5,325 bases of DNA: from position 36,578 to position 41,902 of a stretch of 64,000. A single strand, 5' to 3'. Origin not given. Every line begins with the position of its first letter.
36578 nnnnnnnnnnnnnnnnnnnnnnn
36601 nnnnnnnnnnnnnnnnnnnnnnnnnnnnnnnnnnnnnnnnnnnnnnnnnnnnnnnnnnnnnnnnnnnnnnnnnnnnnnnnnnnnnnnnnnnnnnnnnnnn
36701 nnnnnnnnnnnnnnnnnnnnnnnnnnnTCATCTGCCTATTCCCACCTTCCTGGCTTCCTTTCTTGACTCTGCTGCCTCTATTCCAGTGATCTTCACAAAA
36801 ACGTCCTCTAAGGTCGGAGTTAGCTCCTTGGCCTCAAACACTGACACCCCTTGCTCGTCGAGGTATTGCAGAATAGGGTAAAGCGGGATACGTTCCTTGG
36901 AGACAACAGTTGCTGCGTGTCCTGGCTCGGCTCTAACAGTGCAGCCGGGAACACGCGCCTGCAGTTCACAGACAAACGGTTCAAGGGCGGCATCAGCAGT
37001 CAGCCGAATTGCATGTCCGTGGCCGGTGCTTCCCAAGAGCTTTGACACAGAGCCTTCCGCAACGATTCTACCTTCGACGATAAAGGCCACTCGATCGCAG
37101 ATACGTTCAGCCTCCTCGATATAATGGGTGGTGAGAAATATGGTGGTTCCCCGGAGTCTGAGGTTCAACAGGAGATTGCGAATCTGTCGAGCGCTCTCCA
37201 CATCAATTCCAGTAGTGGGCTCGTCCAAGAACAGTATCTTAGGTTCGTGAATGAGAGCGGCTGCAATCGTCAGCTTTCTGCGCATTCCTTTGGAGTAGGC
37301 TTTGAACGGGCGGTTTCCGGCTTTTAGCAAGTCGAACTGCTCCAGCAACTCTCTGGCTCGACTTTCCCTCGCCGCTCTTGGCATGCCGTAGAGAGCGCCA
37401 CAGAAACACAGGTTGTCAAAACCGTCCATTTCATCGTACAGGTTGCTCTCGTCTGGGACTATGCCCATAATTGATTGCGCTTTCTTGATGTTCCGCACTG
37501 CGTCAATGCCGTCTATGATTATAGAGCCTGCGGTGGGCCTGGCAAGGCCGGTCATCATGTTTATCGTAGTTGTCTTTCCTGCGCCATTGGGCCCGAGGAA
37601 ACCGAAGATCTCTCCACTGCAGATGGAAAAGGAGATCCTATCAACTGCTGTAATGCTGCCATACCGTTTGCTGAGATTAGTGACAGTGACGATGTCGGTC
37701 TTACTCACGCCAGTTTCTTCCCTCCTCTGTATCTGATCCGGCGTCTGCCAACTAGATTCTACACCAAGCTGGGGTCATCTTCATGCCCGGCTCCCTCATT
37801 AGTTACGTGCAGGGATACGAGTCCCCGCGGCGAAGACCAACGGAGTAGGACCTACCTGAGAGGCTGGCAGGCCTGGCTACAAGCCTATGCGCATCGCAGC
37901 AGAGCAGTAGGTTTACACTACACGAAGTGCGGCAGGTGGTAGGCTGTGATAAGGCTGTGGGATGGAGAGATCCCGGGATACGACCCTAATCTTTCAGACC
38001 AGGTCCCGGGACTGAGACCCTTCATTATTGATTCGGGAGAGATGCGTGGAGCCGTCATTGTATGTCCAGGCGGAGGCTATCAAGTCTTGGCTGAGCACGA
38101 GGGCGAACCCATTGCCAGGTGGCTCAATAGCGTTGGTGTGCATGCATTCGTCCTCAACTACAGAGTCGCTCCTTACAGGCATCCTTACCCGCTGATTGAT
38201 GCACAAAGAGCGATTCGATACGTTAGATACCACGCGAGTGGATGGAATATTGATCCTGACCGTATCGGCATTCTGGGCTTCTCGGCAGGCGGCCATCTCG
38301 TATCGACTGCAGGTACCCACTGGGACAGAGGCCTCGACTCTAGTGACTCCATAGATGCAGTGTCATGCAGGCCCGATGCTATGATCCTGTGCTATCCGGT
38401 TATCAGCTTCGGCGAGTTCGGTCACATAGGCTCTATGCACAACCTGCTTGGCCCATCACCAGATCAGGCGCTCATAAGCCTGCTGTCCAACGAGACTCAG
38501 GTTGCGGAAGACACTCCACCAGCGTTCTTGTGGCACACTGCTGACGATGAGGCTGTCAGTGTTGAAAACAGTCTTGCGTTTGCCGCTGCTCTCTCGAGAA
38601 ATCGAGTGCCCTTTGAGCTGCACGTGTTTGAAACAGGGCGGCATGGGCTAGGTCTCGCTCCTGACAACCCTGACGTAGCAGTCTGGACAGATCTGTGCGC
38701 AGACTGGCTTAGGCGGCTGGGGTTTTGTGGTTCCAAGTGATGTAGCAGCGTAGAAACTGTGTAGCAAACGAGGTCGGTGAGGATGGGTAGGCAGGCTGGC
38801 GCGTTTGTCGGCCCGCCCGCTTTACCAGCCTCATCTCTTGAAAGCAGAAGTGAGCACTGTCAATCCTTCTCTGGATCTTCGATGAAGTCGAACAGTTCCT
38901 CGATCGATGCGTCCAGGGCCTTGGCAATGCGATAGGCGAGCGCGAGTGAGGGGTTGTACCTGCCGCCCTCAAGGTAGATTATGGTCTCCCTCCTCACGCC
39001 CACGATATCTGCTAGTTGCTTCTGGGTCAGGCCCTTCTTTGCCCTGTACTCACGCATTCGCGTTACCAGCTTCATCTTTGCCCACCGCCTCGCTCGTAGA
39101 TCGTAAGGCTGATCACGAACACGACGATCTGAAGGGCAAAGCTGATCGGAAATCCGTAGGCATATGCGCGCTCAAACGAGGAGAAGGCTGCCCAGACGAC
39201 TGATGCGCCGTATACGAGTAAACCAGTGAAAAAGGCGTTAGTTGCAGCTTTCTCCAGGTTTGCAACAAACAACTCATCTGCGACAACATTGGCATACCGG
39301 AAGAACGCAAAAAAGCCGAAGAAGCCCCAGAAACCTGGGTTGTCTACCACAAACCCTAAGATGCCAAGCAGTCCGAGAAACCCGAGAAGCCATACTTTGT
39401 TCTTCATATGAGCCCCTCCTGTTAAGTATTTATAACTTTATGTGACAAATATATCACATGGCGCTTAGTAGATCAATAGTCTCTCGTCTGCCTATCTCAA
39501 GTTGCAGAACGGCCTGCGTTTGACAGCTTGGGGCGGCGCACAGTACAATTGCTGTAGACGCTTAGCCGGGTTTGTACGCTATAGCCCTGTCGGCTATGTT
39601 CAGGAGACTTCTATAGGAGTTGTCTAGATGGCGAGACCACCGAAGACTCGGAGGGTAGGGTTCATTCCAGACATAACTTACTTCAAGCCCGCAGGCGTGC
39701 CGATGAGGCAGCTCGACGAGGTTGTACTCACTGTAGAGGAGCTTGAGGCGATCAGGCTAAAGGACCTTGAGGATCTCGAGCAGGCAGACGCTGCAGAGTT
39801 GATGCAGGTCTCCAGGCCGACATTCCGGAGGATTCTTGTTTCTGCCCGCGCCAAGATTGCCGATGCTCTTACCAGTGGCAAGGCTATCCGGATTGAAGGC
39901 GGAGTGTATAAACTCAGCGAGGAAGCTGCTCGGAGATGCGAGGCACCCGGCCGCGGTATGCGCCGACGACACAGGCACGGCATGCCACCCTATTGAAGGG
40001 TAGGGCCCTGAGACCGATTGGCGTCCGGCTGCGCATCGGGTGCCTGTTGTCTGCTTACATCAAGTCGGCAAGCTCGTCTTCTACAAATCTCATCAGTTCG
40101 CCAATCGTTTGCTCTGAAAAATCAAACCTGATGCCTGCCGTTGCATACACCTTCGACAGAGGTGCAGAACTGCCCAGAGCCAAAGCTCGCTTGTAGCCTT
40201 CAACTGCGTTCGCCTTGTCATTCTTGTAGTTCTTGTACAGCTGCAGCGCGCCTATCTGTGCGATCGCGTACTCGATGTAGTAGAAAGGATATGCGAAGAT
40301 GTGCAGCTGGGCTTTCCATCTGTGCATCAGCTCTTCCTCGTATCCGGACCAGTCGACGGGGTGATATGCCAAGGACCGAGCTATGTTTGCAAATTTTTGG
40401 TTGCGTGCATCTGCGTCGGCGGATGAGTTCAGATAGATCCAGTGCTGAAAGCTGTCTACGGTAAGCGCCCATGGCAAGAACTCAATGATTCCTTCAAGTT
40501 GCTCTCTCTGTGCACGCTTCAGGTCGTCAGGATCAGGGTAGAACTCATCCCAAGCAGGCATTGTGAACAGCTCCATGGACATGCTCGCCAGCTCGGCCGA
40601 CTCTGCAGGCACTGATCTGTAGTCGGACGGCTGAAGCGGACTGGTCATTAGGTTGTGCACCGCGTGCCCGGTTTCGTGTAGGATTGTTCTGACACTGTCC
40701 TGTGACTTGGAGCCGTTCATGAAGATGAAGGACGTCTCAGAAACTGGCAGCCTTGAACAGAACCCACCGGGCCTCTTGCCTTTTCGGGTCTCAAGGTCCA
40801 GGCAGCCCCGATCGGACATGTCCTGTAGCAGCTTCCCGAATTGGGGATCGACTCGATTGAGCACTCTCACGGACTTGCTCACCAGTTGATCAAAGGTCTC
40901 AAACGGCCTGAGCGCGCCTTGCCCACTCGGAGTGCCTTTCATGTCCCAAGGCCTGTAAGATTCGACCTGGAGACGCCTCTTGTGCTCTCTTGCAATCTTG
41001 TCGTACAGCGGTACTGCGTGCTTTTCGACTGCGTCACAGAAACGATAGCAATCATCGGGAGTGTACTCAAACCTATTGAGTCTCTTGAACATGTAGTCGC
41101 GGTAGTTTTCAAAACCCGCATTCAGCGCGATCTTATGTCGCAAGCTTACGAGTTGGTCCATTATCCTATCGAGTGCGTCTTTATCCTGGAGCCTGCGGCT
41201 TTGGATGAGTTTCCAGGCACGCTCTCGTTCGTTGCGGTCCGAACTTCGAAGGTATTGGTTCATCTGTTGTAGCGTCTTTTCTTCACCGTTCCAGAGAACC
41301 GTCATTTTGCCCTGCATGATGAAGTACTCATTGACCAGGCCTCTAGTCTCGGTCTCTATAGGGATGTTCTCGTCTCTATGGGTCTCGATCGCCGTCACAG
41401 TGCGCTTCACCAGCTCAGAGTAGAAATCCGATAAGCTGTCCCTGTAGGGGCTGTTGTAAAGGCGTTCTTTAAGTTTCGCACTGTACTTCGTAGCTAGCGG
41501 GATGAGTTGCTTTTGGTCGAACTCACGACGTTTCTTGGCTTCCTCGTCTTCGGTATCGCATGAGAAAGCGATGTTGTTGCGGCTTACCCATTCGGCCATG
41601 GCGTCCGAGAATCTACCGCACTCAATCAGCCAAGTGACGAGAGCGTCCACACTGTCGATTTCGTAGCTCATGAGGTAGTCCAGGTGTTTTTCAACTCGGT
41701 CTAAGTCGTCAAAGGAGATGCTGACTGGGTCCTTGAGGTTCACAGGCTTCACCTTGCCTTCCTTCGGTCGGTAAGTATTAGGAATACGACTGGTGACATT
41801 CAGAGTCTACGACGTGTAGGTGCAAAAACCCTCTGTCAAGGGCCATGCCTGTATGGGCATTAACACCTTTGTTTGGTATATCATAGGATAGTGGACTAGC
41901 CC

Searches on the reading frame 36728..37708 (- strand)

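Call 46: search_protein_families(library=pfam, proteins=[window:36728-37708:-], max_evalue=0.000001)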
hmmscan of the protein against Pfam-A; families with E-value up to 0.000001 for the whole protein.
window:36728-37708:- (326 aa): 2 families
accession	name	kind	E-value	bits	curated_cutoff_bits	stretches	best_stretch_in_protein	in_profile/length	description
PF00005.33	ABC_tran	-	3.9e-31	108.9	25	1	23-166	2-137/137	ABC transporter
PF13304.12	AAA_21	-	1.7e-13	51.7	27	1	123-195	223-298/304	AAA domain, putative AbiEii toxin, Type IV TA system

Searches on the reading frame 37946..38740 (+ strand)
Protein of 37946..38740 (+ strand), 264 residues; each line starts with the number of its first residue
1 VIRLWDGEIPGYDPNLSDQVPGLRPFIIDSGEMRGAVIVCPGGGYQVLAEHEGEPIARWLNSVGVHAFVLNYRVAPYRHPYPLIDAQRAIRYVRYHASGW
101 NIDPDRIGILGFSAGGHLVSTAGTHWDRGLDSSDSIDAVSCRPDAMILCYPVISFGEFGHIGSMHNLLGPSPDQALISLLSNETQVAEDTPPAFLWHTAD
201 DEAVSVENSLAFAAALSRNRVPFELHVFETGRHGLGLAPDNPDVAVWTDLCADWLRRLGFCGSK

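Call 46: search_protein_families(library=pfam, proteins=[window:37946-38740:+], max_evalue=0.000001)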
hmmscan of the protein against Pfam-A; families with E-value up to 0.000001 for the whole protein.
window:37946-38740:+ (264 aa): 3 families
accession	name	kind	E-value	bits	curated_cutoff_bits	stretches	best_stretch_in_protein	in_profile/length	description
PF20434.5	BD-FAE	-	1.1e-20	74.5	26.8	1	36-216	15-215/215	BD-FAE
PF07859.19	Abhydrolase_3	-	5.9e-13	49.5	25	1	54-234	18-207/210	alpha/beta hydrolase fold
PF00326.27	Peptidase_S9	-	7.2e-12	45.7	22.6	0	180-237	135-191/213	Prolyl oligopeptidase family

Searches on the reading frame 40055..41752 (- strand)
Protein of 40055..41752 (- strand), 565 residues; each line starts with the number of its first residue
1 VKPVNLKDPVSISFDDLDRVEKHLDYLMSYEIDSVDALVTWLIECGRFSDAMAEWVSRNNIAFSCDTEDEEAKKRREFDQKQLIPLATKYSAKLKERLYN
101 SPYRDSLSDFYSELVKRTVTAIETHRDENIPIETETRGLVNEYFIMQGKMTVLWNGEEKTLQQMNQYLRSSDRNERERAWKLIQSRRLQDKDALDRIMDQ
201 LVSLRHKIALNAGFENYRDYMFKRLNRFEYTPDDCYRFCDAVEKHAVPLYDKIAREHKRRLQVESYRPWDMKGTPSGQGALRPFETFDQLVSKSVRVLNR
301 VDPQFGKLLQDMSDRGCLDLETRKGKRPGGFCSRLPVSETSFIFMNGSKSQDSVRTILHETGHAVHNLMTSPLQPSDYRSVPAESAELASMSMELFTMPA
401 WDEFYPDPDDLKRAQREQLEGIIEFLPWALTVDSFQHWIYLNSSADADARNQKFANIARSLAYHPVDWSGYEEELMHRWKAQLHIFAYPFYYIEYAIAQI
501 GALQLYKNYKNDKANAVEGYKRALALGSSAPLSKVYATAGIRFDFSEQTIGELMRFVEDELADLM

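Call 46: search_protein_families(library=pfam, proteins=[window:40055-41752:-], max_evalue=0.000001)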
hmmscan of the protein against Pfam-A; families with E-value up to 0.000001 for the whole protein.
window:40055-41752:- (565 aa): 1 family
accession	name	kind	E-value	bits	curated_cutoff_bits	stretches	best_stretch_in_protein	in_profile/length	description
PF01432.26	Peptidase_M3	-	3.7e-50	172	27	1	167-549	2-451/457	Peptidase family M3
